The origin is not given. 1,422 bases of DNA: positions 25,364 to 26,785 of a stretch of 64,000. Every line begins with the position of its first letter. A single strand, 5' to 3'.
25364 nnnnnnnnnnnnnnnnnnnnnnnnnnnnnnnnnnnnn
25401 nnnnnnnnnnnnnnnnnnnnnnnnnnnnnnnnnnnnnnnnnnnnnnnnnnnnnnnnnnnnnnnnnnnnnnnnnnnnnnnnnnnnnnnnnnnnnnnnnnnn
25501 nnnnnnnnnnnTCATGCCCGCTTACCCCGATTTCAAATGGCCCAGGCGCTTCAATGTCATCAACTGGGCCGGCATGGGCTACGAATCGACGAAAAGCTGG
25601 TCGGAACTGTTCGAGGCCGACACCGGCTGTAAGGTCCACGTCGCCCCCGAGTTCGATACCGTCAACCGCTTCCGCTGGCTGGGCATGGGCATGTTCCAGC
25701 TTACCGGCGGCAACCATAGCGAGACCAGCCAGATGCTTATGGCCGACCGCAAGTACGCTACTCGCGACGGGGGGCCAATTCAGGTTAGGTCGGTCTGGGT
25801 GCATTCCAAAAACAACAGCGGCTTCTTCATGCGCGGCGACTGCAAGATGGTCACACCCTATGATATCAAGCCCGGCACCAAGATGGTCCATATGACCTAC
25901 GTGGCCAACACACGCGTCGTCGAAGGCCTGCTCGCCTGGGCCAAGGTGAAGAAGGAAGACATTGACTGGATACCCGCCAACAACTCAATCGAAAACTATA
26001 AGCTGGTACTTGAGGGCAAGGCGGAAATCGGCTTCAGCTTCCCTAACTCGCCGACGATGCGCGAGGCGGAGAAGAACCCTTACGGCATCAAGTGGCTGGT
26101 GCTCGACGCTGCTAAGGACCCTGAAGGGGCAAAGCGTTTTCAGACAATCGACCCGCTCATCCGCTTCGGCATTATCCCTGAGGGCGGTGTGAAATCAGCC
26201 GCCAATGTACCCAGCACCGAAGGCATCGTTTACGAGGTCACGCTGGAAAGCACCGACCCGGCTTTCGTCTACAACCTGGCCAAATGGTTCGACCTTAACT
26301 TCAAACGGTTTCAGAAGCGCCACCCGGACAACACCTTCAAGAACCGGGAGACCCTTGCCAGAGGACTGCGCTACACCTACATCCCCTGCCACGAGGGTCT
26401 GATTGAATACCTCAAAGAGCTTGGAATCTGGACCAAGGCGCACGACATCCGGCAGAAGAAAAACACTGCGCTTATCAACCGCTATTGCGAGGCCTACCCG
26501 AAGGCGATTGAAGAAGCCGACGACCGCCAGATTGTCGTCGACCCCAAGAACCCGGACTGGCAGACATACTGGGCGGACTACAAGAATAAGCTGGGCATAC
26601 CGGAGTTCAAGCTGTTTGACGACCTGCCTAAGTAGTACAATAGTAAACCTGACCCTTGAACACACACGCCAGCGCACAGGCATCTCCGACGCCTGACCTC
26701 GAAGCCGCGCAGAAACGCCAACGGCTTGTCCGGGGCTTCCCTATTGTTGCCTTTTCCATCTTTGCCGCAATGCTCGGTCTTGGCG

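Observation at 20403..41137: Enzyme-rich locus with duplicated MarR + FAD-oxidoreductase modules: candidate uncharacterised catabolic or salvage pathway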

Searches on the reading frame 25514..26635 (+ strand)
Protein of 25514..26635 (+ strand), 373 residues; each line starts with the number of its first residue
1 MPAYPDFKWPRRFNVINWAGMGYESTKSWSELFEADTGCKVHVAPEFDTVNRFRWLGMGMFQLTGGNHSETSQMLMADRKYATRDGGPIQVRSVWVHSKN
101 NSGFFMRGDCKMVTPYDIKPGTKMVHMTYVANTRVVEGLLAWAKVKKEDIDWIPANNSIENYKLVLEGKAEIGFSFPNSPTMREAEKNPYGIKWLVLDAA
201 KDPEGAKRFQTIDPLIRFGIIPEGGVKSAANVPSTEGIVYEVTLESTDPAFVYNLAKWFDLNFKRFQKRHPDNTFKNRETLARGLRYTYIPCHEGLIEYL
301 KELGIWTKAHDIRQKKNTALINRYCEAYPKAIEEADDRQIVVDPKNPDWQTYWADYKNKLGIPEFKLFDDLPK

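Call 3: search_protein_families(library=pfam, proteins=[window:25514-26635:+])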
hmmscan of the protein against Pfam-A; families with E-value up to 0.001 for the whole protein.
window:25514-26635:+ (373 aa): 0 families

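Call 5: search_protein_families(library=ncbifam, proteins=[window:25514-26635:+], max_evalue=0.01)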
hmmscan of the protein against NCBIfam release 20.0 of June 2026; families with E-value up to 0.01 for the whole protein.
window:25514-26635:+ (373 aa): 1 family
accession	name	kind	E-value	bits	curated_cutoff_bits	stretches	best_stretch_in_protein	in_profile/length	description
TIGR02122.1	TRAP_TAXI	subfamily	3.6e-06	26.1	84.35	1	73-304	95-320/320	TAXI family TRAP transporter solute-binding subunit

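Call 9: find_homologous_proteins(query=window:25514-26635:+)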
Query window:25514-26635:+ (373 aa): 93 proteins with E <= 0.001 among 1829 candidates.
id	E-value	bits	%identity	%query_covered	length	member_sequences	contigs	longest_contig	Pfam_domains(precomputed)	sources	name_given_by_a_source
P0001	3.7e-238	808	91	100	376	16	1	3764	-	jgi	jgi:hypothetical protein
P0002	1.0e-161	557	62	98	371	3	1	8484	-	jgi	-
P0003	1.2e-160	553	61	99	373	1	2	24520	PF16868.11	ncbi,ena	-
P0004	2.5e-159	549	62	98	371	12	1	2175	PF16868.11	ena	-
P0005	2.7e-151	522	59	99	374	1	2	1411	PF16868.11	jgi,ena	-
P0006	7.1e-147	508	59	98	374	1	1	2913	PF16868.11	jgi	-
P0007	6.6e-137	475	55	98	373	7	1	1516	PF16868.11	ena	-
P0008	6.5e-135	468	54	98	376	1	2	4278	PF16868.11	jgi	-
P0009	1.5e-133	464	55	99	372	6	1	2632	PF16868.11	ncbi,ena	-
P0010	6.7e-132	458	55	100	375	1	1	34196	PF16868.11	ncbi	ncbi:MAG: hypothetical protein V1823_05365 [Chloroflexota bacterium]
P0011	1.3e-131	458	54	99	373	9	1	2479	PF16868.11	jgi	jgi:hypothetical protein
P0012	1.5e-131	457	55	98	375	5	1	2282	PF16868.11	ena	-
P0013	8.2e-131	455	53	99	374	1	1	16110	PF09084.17,PF16868.11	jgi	jgi:hypothetical protein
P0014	3.3e-127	443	53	98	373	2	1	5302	-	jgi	jgi:hypothetical protein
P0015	4.5e-126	439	50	100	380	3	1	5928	PF16868.11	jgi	jgi:hypothetical protein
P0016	1.4e-124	434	51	98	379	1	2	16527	PF16868.11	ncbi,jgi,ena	ncbi:MAG: TAXI family TRAP transporter solute-binding subunit [Dehalococcoidales bacterium]|jgi:hypo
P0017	4.3e-123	429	52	98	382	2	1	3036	PF16868.11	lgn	-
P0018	1.3e-122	428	51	98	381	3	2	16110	PF16868.11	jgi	jgi:hypothetical protein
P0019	3.1e-121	423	50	99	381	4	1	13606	PF16868.11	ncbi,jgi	jgi:hypothetical protein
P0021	1.4e-119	418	49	99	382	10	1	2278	PF16868.11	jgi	-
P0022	4.1e-119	416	50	98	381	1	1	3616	PF16868.11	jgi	-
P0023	8.0e-118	412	47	98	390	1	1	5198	PF16868.11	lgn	-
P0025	4.8e-116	406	51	96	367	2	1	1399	PF16868.11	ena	-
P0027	6.5e-115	403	52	91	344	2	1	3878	PF16868.11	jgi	jgi:hypothetical protein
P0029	1.7e-113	398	48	99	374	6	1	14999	PF16868.11,PF12974.13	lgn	-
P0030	1.2e-112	395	48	99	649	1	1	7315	PF16868.11,PF02602.21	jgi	-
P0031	2.9e-112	394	47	99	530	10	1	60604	PF00258.31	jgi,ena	-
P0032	7.1e-112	393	48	98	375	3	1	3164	PF16868.11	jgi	-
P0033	2.1e-111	391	47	98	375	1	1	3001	PF16868.11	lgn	-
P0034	3.6e-111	390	47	98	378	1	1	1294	PF16868.11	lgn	-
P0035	4.3e-111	390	52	90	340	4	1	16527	PF16868.11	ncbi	ncbi:MAG: TAXI family TRAP transporter solute-binding subunit, partial [Dehalococcoidales bacterium]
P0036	6.7e-111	389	47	98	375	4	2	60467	PF16868.11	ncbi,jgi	-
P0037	9.3e-111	389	47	98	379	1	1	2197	PF16868.11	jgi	-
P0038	3.4e-109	384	46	98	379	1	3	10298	PF16868.11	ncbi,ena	-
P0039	5.6e-109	383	46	98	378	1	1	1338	PF16868.11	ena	-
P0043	2.0e-106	375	46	98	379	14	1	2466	PF16868.11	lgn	-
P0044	4.2e-105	370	45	98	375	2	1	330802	PF09084.17,PF16868.11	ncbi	ncbi:MAG: TAXI family TRAP transporter solute-binding subunit [Chloroflexota bacterium]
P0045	7.3e-105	369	46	99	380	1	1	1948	PF16868.11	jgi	-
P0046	1.0e-104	369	46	97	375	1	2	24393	PF09084.17,PF16868.11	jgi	jgi:uncharacterized protein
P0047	6.0e-104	366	51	87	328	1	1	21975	PF16868.11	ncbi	ncbi:MAG: hypothetical protein C4555_00695, partial [Dehalococcoidia bacterium]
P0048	1.4e-103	365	45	97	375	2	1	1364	PF09084.17,PF16868.11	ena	-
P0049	1.4e-102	362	45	98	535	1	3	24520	PF03358.21,PF16868.11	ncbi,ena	-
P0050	1.4e-102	362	45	100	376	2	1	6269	PF16868.11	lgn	-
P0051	5.1e-102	360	43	98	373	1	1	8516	PF16868.11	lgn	-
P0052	7.4e-100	353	44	97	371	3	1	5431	PF16868.11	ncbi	-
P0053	2.2e-99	351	43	99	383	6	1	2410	PF16868.11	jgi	jgi:hypothetical protein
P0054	2.1e-98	348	48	87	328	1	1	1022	PF16868.11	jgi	jgi:uncharacterized protein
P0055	1.4e-94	336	44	98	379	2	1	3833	PF16868.11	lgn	-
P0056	1.9e-91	325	41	98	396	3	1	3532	PF16868.11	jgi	jgi:hypothetical protein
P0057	7.0e-91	323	40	98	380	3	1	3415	PF16868.11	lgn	-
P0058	8.0e-91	323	42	99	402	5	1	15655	PF16868.11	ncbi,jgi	jgi:hypothetical protein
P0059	4.6e-90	321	41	98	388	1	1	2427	PF16868.11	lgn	-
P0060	1.5e-89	319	43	98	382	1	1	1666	PF16868.11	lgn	-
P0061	3.7e-89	318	43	98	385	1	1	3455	PF16868.11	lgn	-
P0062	1.1e-88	316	42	98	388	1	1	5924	PF16868.11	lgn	-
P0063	1.2e-88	316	43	98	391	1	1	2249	PF16868.11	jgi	-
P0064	2.3e-87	312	41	98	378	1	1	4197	PF16868.11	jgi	-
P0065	1.3e-86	309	41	98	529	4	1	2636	PF16868.11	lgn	-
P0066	1.9e-86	309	42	99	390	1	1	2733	PF16868.11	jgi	-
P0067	5.7e-86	307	39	98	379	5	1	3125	PF16868.11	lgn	-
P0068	6.7e-85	304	41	100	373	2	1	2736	PF16868.11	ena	-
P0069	7.5e-85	304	42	99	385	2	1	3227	PF16868.11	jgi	jgi:TRAP-type uncharacterized transport system substrate-binding protein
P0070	2.9e-84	302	42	100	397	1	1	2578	PF16868.11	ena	-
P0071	9.8e-84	300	40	98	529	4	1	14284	PF16868.11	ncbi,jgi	jgi:TRAP-type uncharacterized transport system substrate-binding protein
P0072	1.6e-83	299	40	98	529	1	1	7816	PF16868.11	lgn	-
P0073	2.5e-82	295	41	100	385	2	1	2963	PF16868.11,PF12974.13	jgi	jgi:TRAP-type uncharacterized transport system substrate-binding protein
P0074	4.3e-82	295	38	98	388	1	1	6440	PF16868.11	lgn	-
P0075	1.0e-80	290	40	99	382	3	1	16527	PF16868.11,PF12974.13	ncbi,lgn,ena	ncbi:MAG: TAXI family TRAP transporter solute-binding subunit [Dehalococcoidales bacterium]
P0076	1.1e-80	290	40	98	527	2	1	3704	PF16868.11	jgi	-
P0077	2.1e-80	289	39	98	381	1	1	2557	PF16868.11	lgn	-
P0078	5.0e-80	288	42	98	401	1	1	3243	PF09084.17,PF16868.11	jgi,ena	-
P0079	1.0e-79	287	38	98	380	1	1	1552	PF16868.11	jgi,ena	-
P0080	9.9e-79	283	40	98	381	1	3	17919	PF16868.11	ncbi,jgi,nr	ncbi:MAG: hypothetical protein C4555_00990 [Dehalococcoidia bacterium]|jgi:hypothetical protein|nr:M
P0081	3.5e-74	268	38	98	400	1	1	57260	PF09084.17,PF16868.11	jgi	jgi:TRAP transporter TAXI family solute receptor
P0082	4.0e-73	265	40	98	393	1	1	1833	PF16868.11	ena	-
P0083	1.0e-71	260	37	99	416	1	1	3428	PF09084.17,PF16868.11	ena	-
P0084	2.2e-71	259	47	72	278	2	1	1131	PF16868.11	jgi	jgi:hypothetical protein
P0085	6.5e-71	258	37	97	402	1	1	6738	PF16868.11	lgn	-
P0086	3.6e-70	255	37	99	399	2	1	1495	PF09084.17,PF16868.11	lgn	-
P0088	5.6e-69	251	39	92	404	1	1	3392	PF09084.17,PF16868.11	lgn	-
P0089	6.2e-68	248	37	98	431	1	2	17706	PF09084.17,PF16868.11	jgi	jgi:uncharacterized protein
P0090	3.6e-66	242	35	98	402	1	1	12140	PF09084.17,PF16868.11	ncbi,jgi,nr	ncbi:MAG: TAXI family TRAP transporter solute-binding subunit [Deltaproteobacteria bacterium]|nr:TAX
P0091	1.4e-55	207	33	98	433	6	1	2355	PF16868.11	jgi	-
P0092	5.8e-54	202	38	71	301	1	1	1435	PF16868.11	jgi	jgi:hypothetical protein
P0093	6.6e-53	198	45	59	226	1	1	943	PF16868.11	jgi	jgi:uncharacterized protein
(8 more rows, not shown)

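Call 11: find_encoding_contigs(protein=P0030, flank=10000, max_places=3)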
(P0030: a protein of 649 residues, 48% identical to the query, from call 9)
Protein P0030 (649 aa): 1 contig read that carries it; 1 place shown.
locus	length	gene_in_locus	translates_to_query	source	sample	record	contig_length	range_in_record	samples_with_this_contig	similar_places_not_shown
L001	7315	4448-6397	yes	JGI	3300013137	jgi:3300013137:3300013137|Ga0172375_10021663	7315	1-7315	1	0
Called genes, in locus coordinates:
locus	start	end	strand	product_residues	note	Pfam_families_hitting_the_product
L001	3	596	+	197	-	?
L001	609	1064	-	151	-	PF19671:DUF6174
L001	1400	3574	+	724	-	PF00496:SBP_bac_5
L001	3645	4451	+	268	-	PF02602:HEM4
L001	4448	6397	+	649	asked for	PF02602:HEM4, PF16868:NMT1_3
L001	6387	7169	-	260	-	PF13487:HD_5, PF01966:HD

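Call 12: find_encoding_contigs(protein=P0031, flank=10000, max_places=3)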
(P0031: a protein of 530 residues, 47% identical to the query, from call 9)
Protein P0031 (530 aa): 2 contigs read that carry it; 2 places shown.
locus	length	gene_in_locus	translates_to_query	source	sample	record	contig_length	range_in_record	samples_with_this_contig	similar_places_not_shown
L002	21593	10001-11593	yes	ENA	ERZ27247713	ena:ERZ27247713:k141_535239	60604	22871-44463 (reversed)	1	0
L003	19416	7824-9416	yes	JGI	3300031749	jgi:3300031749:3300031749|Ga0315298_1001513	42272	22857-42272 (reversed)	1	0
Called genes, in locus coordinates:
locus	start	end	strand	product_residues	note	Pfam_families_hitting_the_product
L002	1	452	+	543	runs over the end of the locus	PF06418:CTP_synth_N, PF00117:GATase, PF07722:Peptidase_C26 (faint)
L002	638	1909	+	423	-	PF07498:Rho_N, PF07497:Rho_RNA_bind, PF00006:ATP-synt_ab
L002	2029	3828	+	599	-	PF19077:Big_13 (faint), PF01833:TIG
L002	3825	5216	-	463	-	PF12390:Se-cys_synth_N, PF03841:SelA, PF01041:DegT_DnrJ_EryC1 (weak)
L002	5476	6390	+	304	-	PF00586:AIRS, PF02769:AIRS_C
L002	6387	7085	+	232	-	PF00561:Abhydrolase_1, PF00975:Thioesterase (weak), PF12697:Abhydrolase_6, PF03096:Ndr (faint), PF07819:PGAP1 (weak), PF12146:Hydrolase_4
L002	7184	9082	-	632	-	-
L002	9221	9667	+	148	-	-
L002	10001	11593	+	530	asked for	PF00258:Flavodoxin_1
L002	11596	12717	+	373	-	-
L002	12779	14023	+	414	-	PF12832:MFS_1_like, PF13347:MFS_2 (faint), PF00083:Sugar_tr, PF07690:MFS_1, PF12832:MFS_1_like (weak), PF05977:MFS_3 (weak), PF07690:MFS_1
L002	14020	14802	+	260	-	PF06180:CbiK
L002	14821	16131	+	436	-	PF00890:FAD_binding_2 (weak), PF01266:DAO (faint), PF03486:HI0933_like (faint), PF07992:Pyr_redox_2 (faint), PF12831:FAD_oxidored (weak), PF01494:FAD_binding_3 (weak)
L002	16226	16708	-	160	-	PF12802:MarR_2, PF13463:HTH_27 (weak)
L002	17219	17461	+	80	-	-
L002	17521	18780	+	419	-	PF16868:NMT1_3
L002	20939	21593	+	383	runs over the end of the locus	PF16868:NMT1_3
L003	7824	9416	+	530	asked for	PF00258:Flavodoxin_1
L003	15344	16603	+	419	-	PF16868:NMT1_3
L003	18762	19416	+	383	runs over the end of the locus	PF16868:NMT1_3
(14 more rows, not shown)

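Call 13: find_encoding_contigs(protein=P0044, flank=10000, max_places=2)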
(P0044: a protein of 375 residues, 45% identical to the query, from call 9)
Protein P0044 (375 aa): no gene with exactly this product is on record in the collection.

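Call 14: find_encoding_contigs(protein=P0016, flank=10000, max_places=2)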
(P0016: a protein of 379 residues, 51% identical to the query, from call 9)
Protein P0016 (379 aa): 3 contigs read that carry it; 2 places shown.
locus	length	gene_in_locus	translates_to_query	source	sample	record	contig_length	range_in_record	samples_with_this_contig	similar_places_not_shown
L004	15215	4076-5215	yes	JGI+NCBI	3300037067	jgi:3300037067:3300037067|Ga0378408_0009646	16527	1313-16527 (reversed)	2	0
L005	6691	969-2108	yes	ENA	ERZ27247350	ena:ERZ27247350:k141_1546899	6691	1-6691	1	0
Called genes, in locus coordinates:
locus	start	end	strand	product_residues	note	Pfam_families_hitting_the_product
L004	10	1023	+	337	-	PF16868:NMT1_3 (weak)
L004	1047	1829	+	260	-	PF06180:CbiK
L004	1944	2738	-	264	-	PF06180:CbiK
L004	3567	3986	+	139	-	PF13237:Fer4_10 (weak), PF13247:Fer4_11, PF14697:Fer4_21 (weak), PF25160:LdpA_Fe-S-bd (weak), PF12838:Fer4_7, PF12797:Fer4_2, PF00037:Fer4, PF12837:Fer4_6, +3 more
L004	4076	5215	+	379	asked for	PF16868:NMT1_3 (weak)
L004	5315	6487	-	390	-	PF12974:Phosphonate-bd (weak), PF16868:NMT1_3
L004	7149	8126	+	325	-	PF02899:Phage_int_SAM_1 (faint), PF13102:Phage_int_SAM_5 (weak), PF00589:Phage_integrase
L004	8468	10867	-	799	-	PF00512:HisKA, PF02518:HATPase_c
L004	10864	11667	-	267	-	PF00348:polyprenyl_synt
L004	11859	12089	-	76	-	-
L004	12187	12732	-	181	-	PF12728:HTH_17, PF00072:Response_reg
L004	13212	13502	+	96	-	PF13276:HTH_21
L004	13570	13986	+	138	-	PF00665:rve, PF13683:rve_3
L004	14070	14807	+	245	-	PF00072:Response_reg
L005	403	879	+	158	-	PF12797:Fer4_2 (weak), PF12838:Fer4_7 (weak), PF13237:Fer4_10 (weak), PF13247:Fer4_11, PF12838:Fer4_7, PF00037:Fer4, PF12797:Fer4_2, PF12837:Fer4_6, +5 more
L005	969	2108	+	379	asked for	PF16868:NMT1_3 (weak)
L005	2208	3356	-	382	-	PF12974:Phosphonate-bd (weak), PF16868:NMT1_3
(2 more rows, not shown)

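Call 15: find_encoding_contigs(protein=P0003, flank=10000, max_places=2)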
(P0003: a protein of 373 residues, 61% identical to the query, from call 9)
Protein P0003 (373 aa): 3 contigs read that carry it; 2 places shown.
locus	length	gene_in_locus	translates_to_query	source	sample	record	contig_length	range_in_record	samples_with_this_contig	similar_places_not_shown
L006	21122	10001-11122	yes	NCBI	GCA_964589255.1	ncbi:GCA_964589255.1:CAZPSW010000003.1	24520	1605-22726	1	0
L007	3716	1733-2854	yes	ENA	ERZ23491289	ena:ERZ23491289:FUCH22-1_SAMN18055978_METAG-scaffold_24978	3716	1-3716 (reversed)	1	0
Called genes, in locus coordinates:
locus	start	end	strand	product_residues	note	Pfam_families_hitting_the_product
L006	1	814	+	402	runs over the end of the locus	PF03977:OAD_beta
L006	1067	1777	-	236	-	-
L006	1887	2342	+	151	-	PF01794:Ferric_reduct (weak)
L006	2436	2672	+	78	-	-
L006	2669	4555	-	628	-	PF02730:AFOR_N, PF01314:AFOR_C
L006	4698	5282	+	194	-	PF13452:FAS1_DH_region, PF01575:MaoC_dehydratas (faint)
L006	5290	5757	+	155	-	-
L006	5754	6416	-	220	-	PF00072:Response_reg, PF00196:GerE, PF08281:Sigma70_r4_2 (weak)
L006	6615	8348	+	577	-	-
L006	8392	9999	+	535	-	PF03358:FMN_red (faint), PF16868:NMT1_3 (weak)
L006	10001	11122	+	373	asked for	PF16868:NMT1_3 (weak)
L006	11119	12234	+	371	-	-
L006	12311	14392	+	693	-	PF06808:DctM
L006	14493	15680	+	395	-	PF06180:CbiK, PF01903:CbiX (faint)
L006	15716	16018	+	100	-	PF14697:Fer4_21 (faint), PF12797:Fer4_2 (faint), PF13183:Fer4_8, PF12838:Fer4_7 (weak), PF13484:Fer4_16 (weak), PF13534:Fer4_17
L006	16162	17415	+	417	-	PF02515:CoA_transf_3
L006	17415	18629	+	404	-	PF02515:CoA_transf_3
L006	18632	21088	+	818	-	PF02515:CoA_transf_3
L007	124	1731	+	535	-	PF03358:FMN_red (faint), PF16868:NMT1_3 (weak)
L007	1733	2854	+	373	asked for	PF16868:NMT1_3 (weak)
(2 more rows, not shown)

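Call 16: find_encoding_contigs(protein=P0036, flank=10000, max_places=3)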
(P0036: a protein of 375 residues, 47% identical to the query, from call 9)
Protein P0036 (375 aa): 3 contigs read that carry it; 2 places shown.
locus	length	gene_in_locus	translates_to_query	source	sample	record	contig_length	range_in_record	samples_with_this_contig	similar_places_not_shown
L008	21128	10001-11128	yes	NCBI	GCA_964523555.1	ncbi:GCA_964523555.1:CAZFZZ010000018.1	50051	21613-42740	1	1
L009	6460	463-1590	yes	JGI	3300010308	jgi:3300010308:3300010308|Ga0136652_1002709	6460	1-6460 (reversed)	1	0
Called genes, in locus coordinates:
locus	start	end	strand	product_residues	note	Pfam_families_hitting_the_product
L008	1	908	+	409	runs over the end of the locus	PF16868:NMT1_3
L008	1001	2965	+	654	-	PF06808:DctM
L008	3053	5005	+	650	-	PF06808:DctM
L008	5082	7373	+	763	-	PF12974:Phosphonate-bd (faint), PF16868:NMT1_3, PF09084:NMT1 (faint), PF12727:PBP_like (faint), PF16868:NMT1_3 (weak)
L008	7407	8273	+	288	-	PF00795:CN_hydrolase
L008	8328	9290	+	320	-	PF14321:DUF4382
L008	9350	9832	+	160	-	-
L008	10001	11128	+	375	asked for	PF16868:NMT1_3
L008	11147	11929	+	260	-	PF06180:CbiK, PF01903:CbiX (faint)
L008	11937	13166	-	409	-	PF07690:MFS_1, PF12832:MFS_1_like, PF07690:MFS_1, PF05977:MFS_3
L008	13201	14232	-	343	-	PF01208:URO-D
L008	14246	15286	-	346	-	PF01208:URO-D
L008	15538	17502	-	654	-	PF00989:PAS, PF13188:PAS_8, PF13426:PAS_9, PF00989:PAS, PF13188:PAS_8, PF13426:PAS_9, PF07730:HisKA_3, PF02518:HATPase_c, +3 more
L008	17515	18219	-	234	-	PF00072:Response_reg, PF00196:GerE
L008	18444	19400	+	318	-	PF01545:Cation_efflux, PF16916:ZT_dimer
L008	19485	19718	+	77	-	-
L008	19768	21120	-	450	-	-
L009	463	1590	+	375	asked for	PF16868:NMT1_3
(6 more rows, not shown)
